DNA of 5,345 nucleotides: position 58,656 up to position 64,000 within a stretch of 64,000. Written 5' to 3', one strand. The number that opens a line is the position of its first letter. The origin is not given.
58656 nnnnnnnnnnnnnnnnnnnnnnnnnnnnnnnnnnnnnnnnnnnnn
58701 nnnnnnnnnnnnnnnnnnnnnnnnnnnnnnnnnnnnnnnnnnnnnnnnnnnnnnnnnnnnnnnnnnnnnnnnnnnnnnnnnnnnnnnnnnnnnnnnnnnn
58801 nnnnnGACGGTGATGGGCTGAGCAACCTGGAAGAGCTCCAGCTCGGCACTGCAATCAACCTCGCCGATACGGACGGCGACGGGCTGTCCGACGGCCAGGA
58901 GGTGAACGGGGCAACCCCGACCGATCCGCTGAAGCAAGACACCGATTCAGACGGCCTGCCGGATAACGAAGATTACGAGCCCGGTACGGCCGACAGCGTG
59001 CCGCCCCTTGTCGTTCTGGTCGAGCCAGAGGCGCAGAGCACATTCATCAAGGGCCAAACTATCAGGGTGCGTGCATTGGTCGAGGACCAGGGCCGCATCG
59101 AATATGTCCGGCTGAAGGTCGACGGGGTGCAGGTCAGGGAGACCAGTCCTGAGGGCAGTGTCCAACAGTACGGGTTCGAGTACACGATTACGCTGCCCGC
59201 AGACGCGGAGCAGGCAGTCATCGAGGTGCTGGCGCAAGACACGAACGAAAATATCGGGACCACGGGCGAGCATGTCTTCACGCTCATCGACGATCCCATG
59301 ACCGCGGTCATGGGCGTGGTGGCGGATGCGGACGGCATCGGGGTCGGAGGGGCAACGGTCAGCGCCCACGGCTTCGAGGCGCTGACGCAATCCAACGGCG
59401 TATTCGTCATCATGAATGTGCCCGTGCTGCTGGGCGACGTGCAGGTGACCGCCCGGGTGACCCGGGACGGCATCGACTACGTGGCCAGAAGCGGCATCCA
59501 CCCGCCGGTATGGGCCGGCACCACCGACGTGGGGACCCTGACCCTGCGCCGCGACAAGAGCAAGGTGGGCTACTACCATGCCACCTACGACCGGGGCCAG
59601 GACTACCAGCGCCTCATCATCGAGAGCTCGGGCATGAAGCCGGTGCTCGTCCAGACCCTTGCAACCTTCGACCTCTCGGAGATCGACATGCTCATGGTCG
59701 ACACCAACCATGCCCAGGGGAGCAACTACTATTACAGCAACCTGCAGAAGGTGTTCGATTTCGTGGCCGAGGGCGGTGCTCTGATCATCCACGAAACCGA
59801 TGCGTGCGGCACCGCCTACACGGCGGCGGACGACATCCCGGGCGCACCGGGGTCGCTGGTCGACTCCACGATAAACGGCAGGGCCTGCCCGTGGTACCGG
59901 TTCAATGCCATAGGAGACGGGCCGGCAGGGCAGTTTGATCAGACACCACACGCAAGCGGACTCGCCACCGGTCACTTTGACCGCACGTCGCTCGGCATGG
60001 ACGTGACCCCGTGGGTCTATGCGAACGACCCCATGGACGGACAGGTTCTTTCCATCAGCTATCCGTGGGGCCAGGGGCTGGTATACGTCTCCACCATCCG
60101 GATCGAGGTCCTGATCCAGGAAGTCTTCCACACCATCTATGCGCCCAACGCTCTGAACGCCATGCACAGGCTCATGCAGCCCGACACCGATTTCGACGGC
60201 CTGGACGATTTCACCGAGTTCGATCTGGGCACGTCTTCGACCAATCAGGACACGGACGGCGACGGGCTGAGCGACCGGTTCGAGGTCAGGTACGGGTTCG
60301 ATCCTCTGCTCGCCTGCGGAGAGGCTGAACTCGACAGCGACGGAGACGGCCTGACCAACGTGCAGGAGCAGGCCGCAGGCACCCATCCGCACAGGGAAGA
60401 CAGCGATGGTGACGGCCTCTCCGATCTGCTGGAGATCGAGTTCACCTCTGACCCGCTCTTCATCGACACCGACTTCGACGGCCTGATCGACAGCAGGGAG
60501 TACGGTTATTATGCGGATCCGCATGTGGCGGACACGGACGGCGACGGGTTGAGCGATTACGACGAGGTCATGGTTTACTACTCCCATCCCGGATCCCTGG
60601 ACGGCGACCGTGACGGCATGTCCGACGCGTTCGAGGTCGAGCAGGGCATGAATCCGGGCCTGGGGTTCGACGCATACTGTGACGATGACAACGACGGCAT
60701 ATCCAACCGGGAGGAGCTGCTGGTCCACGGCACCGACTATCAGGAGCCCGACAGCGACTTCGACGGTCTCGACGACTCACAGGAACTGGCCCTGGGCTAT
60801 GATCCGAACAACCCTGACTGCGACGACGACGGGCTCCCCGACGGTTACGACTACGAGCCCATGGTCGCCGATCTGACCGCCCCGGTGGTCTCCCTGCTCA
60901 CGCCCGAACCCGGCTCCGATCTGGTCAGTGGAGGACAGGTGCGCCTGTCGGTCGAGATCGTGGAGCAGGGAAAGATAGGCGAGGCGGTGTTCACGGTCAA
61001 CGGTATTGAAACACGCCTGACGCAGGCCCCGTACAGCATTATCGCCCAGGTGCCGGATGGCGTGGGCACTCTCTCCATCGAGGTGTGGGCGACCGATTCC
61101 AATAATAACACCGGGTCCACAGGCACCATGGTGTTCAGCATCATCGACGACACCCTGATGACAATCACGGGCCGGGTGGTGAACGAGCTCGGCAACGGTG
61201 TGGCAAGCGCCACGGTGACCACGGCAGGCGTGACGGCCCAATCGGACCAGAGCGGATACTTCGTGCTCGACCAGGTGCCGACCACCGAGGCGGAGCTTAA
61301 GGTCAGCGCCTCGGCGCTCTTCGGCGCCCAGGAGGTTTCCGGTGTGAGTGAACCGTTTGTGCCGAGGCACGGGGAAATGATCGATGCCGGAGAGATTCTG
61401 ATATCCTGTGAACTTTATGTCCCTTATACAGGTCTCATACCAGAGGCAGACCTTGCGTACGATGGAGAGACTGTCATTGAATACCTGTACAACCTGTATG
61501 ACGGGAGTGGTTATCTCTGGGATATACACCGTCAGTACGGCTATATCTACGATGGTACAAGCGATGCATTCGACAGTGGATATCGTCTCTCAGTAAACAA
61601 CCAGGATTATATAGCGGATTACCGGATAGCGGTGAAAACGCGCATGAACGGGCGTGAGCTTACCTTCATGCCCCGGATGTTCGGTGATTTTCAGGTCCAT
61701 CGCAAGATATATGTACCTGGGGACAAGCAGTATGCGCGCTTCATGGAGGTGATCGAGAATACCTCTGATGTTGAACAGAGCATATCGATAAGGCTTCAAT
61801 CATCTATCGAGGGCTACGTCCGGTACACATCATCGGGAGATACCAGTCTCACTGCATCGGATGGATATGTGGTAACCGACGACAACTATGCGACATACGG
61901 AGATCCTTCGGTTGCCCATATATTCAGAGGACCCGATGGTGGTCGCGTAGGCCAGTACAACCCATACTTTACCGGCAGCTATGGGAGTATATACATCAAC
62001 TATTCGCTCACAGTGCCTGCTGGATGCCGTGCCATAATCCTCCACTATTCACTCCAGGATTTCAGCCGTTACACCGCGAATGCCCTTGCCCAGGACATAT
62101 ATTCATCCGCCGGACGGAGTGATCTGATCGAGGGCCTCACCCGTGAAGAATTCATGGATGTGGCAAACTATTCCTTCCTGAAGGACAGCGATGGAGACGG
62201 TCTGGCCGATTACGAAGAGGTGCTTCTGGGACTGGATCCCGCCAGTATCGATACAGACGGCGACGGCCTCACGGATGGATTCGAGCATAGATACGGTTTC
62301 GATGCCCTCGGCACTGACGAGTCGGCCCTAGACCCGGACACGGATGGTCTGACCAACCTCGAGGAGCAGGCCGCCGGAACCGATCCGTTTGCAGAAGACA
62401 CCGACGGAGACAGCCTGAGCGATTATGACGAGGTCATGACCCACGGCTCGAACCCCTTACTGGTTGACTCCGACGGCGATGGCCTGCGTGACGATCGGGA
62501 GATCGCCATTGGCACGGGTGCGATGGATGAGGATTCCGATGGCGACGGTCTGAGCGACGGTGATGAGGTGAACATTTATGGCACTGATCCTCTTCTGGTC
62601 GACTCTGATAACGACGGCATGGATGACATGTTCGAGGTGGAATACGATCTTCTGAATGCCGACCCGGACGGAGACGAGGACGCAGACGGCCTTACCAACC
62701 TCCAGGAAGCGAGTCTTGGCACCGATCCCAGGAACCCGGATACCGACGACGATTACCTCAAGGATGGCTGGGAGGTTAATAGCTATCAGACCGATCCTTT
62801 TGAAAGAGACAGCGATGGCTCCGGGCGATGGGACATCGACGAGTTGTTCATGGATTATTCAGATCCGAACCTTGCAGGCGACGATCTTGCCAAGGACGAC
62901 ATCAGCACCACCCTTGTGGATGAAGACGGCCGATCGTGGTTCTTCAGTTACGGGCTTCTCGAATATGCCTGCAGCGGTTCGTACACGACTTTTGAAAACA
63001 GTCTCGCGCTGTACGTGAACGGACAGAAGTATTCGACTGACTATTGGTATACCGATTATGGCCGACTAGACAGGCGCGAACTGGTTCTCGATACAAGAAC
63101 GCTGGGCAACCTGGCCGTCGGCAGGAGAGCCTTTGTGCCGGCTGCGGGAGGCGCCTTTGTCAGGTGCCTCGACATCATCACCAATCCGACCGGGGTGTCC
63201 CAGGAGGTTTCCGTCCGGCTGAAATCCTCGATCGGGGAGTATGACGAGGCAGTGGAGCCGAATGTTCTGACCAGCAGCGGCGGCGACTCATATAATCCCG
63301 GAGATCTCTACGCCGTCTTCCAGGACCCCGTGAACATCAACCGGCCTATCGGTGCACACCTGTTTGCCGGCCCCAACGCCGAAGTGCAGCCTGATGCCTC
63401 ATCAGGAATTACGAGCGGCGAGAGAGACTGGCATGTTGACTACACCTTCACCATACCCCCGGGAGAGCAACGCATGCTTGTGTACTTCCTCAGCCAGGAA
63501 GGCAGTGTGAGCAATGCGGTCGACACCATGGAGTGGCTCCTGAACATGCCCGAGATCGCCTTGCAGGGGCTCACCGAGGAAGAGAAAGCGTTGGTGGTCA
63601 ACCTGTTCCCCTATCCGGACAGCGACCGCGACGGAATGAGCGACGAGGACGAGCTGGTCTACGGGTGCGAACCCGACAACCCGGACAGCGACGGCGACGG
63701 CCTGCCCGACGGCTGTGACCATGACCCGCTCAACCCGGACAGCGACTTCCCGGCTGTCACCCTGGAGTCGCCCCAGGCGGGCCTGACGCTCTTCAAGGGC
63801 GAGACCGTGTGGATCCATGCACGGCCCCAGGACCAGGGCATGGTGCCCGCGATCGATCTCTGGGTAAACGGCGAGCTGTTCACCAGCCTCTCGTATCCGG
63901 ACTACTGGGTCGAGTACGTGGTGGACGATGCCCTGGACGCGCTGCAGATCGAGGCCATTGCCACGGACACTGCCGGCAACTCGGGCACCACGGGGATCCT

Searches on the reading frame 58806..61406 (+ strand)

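Call 14: search_protein_families(library=pfam, proteins=[window:58806-61406:+], max_evalue=0.1)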
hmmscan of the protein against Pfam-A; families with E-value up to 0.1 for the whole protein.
window:58806-61406:+ (867 aa): 6 families
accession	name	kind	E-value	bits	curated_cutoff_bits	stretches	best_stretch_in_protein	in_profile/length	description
PF18884.5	TSP3_bac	-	1.7e-25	88.9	25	6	482-502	1-21/22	Bacterial TSP3 repeat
PF17957.7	Big_7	-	5.5e-11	43.4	24.1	2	67-137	1-66/70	Bacterial Ig domain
PF13620.12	CarboxypepD_reg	-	2.4e-10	41.1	32.3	2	786-836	1-57/82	Carboxypeptidase regulatory-like domain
PF15976.11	CooC_C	-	1.5e-05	25.3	29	0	785-834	17-65/93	CS1-pili formation C-terminal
PF13715.12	CarbopepD_reg_2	-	0.00027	21.3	32.2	1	787-835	1-52/88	CarboxypepD_reg-like domain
PF13578.12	Methyltransf_24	-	0.0023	19.2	26.3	1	282-330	58-104/105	Methyltransferase domain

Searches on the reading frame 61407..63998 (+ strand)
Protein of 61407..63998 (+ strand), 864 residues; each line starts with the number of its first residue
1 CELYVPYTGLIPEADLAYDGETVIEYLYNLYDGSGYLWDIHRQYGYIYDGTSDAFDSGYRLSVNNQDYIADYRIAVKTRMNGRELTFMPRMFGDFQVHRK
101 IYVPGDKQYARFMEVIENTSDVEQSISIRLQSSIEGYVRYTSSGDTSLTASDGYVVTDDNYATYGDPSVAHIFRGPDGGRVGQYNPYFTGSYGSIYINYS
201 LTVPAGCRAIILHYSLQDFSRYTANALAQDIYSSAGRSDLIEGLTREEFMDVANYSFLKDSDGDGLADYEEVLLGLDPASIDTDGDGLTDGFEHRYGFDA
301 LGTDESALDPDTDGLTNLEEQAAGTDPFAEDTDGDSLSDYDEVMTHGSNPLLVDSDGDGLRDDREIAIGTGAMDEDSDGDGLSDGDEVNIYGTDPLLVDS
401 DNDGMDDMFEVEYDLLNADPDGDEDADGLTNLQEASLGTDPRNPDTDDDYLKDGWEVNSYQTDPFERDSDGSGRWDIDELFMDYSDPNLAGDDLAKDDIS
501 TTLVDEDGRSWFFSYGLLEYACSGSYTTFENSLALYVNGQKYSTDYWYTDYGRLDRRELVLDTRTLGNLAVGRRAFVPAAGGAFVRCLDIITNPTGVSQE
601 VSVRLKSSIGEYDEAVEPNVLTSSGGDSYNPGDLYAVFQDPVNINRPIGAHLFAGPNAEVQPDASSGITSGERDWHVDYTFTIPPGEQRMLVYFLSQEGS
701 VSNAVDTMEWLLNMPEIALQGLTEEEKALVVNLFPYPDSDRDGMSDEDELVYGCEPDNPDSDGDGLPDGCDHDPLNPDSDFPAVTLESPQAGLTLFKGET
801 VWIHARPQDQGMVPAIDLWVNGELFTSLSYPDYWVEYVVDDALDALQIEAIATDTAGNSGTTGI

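Call 14: search_protein_families(library=pfam, proteins=[window:61407-63998:+], max_evalue=0.1)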
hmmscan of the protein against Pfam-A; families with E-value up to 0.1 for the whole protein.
window:61407-63998:+ (864 aa): 2 families
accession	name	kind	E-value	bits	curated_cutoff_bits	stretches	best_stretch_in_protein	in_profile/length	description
PF18884.5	TSP3_bac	-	5.6e-32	109.6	25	6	376-396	1-20/22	Bacterial TSP3 repeat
PF17957.7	Big_7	-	0.00017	22.6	24.1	1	782-833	1-52/70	Bacterial Ig domain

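Call 54: find_homologous_proteins(query=window:61899-63998:+, max_evalue=1e-10)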
Query window:61899-63998:+ (700 aa): 4981 proteins with E <= 1e-10 among 8000 candidates; the best 120 are listed.
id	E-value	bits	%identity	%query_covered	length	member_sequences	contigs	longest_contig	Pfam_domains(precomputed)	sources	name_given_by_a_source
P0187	4.3e-146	507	39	47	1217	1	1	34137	PF18884.6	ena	-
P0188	8.1e-138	479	34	84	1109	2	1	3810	PF18884.6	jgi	jgi:hypothetical protein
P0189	2.4e-129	451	41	75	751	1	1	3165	PF18884.6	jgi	jgi:hypothetical protein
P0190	1.0e-126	442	36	73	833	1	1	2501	PF18884.6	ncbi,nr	ncbi:MAG TPA: hypothetical protein VHK64_09245, partial [Nocardioidaceae bacterium]|nr:hypothetical 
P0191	2.1e-117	412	48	29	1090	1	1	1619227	PF18884.6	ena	-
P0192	1.9e-104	369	45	31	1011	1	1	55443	PF00395.26,PF18884.6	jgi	jgi:uncharacterized protein (DUF2164 family)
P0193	3.8e-103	365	42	32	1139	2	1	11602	PF18884.6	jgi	jgi:hypothetical protein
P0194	8.8e-101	357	50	31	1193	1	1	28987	PF13517.13,PF18884.6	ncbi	-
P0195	2.0e-98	349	42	33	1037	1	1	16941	PF18884.6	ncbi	-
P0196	4.0e-98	348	39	75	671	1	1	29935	PF18884.6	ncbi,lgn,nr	ncbi:MAG: MSCRAMM family adhesin SdrC [Candidatus Thiodiazotropha sp. (ex Ustalcina ferruginea)]|nr:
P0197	1.2e-97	346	46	33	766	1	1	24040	PF00691.26,PF13505.13,PF18884.6,PF03495.20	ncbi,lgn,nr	ncbi:MAG TPA: binary toxin-like calcium binding domain-containing protein [Candidatus Kapabacteria b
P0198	9.8e-94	333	46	33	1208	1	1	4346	PF00754.32,PF22633.4,PF18884.6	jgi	jgi:hypothetical protein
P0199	3.6e-93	332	45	33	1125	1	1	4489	PF01436.28,PF25021.2,PF06739.18,PF18884.6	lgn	-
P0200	1.4e-91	326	41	33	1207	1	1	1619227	PF18884.6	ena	-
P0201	1.6e-89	320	42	30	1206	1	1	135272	PF18884.6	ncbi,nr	ncbi:MAG: hypothetical protein GF308_15350 [Candidatus Heimdallarchaeota archaeon]|nr:hypothetical p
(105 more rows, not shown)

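Call 93: find_encoding_contigs(protein=P0187, flank=10000, max_places=2)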
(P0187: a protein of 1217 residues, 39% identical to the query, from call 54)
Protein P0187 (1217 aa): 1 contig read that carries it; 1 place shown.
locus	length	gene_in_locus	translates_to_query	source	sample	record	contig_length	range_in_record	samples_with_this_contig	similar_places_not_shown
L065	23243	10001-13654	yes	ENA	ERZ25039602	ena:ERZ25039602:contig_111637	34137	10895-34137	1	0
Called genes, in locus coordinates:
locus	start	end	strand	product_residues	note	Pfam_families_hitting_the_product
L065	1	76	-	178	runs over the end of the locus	PF02687:FtsX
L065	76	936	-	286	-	-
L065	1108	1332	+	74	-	-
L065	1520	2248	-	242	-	-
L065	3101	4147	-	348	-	-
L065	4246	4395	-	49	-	PF22691:Thiolase_C_1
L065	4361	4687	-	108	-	PF22691:Thiolase_C_1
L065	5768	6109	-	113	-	-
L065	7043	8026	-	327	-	PF01118:Semialdhyde_dh, PF22698:Semialdhyde_dhC_1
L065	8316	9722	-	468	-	PF01425:Amidase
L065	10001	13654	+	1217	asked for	PF18884:TSP3_bac (weak)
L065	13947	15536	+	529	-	PF06480:FtsH_ext, PF00004:AAA, PF07728:AAA_5 (faint), PF17862:AAA_lid_3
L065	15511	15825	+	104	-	PF01434:Peptidase_M41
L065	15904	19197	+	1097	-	PF18884:TSP3_bac (faint)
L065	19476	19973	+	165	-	PF01814:Hemerythrin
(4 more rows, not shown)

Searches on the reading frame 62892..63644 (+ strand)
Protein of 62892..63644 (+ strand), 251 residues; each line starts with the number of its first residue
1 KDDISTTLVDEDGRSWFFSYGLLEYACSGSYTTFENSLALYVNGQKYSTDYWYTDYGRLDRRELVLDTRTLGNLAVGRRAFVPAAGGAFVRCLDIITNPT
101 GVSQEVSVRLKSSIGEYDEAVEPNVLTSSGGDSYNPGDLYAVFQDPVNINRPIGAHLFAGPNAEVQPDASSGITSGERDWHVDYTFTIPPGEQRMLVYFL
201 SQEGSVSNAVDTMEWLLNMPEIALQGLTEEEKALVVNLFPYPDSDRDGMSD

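Call 90: find_related_loci(query=window:62892-63644:+, collection=metagenome_contigs, flank=10000)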
Query window:62892-63644:+ (251 aa) in metagenome_contigs; peptide patterns used: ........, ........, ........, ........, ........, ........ (x = any residue, [..] = any of these).
131 stretches matched a pattern; 1 encode a relative of the query (tblastn E <= 1e-3); 1 distinct loci.
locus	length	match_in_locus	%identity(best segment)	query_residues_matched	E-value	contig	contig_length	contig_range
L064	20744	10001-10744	84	5-251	8e-140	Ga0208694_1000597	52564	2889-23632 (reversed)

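Call 92: search_protein_families(library=pfam, proteins=[L064:10745-14806:+, L064:14874-15698:+, L064:15701-16570:+, L064:16652-20743:+], max_evalue=0.01)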
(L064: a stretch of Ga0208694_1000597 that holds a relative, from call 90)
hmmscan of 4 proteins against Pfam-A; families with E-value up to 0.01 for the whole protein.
L064:10745-14806:+ (1354 aa): 4 families
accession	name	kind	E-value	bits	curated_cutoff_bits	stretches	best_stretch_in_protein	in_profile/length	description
PF18884.5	TSP3_bac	-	7.6e-20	70.9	25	3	490-509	1-20/22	Bacterial TSP3 repeat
PF17957.7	Big_7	-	2.8e-09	37.9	24.1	1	36-87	1-52/70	Bacterial Ig domain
PF00041.27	fn3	-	2.6e-08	34.4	25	0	1040-1123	2-81/84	Fibronectin type III domain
PF13620.12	CarboxypepD_reg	-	0.00056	20.7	32.3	1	131-179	2-54/82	Carboxypeptidase regulatory-like domain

L064:14874-15698:+ (275 aa): 4 families
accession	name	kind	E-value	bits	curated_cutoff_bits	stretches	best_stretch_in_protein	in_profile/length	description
PF13616.12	Rotamase_3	-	2.1e-28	99.6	22.5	1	128-232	10-113/116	PPIC-type PPIASE domain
PF00639.27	Rotamase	-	1.4e-27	96.9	21.7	1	138-232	1-96/97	PPIC-type PPIASE domain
PF13145.12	Rotamase_2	-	3.1e-15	57.5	27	1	113-246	1-120/121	PPIC-type PPIASE domain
PF13624.11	SurA_N_3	-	0.0097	16.2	27.2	0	8-79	14-94/162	SurA-like N-terminal domain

L064:15701-16570:+ (290 aa): 2 families
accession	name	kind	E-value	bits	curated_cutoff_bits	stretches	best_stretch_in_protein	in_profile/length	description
PF13145.12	Rotamase_2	-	3.1e-09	38.1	27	1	131-254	1-120/121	PPIC-type PPIASE domain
PF13624.11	SurA_N_3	-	0.00041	20.7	27.2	1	14-108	19-116/162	SurA-like N-terminal domain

L064:16652-20743:+ (1364 aa): 4 families
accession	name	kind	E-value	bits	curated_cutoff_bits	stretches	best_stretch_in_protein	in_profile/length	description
PF18884.5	TSP3_bac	-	1.6e-22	79.4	25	7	1222-1243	1-22/22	Bacterial TSP3 repeat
PF02412.23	TSP_3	-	2.1e-05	24.5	25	0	839-869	2-32/36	Thrombospondin type 3 repeat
PF11999.13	Ice_binding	-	0.00013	22.2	28.7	1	540-594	149-205/208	Ice-binding-like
PF18570.6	Nup54_57_C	-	0.00015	21.8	25.6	0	710-717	9-16/29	NUP57/Nup54 C-terminal domain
